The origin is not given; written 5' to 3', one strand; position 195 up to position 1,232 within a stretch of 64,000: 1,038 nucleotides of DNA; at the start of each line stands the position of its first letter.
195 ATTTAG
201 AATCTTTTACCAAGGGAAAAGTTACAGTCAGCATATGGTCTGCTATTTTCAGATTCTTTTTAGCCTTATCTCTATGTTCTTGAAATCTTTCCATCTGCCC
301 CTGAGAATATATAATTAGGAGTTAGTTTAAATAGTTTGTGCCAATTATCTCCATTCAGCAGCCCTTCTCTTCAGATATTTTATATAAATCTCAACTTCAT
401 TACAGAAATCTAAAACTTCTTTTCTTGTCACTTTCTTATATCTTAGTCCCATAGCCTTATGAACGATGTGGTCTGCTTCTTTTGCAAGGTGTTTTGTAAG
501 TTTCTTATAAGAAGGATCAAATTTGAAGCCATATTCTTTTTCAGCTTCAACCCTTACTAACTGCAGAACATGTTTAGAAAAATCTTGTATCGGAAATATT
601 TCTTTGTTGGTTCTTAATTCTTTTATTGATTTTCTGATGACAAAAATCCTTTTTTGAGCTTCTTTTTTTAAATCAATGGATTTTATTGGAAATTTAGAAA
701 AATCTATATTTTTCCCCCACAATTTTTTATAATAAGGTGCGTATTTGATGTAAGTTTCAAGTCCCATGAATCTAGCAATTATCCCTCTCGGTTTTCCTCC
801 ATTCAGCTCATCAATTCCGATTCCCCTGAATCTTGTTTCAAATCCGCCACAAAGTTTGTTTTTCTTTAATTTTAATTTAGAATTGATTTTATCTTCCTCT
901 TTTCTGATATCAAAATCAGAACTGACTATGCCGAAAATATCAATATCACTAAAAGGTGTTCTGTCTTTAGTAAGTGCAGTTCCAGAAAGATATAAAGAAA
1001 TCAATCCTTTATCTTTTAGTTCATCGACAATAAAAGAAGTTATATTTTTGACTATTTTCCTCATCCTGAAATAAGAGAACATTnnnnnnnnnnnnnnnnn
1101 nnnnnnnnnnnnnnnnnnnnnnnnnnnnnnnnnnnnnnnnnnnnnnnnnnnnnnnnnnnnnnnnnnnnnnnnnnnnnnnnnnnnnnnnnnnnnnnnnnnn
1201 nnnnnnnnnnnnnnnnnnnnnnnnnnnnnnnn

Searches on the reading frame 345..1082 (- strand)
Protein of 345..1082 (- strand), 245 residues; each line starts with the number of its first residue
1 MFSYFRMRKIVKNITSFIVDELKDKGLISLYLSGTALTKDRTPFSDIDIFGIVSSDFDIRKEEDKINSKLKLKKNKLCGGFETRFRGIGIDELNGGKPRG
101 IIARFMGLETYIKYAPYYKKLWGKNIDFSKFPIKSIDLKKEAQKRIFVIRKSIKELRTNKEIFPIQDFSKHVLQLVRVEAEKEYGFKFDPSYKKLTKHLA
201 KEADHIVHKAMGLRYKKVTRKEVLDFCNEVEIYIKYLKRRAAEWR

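Call 73: find_encoding_contigs(protein=window:345-1082:-, flank=10000, max_places=2)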
Protein window:345-1082:- (245 aa): 1 contig read that carries it; 1 place shown.
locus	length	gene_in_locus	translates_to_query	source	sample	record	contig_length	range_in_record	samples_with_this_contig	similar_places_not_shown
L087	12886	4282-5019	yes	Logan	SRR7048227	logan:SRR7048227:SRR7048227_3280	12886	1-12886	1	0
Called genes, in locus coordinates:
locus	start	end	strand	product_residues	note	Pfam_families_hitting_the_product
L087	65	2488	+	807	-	PF00521:DNA_topoisoIV, PF03989:DNA_gyraseA_C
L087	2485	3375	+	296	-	PF02926:THUMP, PF01170:UPF0020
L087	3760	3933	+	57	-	PF03911:Sec61_beta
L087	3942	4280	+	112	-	PF01849:NAC, PF19026:UBA_HYPK (weak)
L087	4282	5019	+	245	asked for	-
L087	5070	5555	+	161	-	-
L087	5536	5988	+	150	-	-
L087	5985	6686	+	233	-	PF01656:CbiA, PF02374:ArsA_ATPase (weak), PF06564:CBP_BcsQ (weak), PF10609:ParA, PF13614:AAA_31, PF13500:AAA_26 (weak), PF00142:Fer4_NifH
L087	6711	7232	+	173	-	-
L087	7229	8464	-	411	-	PF01595:CNNM, PF00571:CBS (weak), PF03471:CorC_HlyC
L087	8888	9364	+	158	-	PF00416:Ribosomal_S13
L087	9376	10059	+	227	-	PF01479:S4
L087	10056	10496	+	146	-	PF00411:Ribosomal_S11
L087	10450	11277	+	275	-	PF01193:RNA_pol_L, PF01000:RNA_pol_A_bac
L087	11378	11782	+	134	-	-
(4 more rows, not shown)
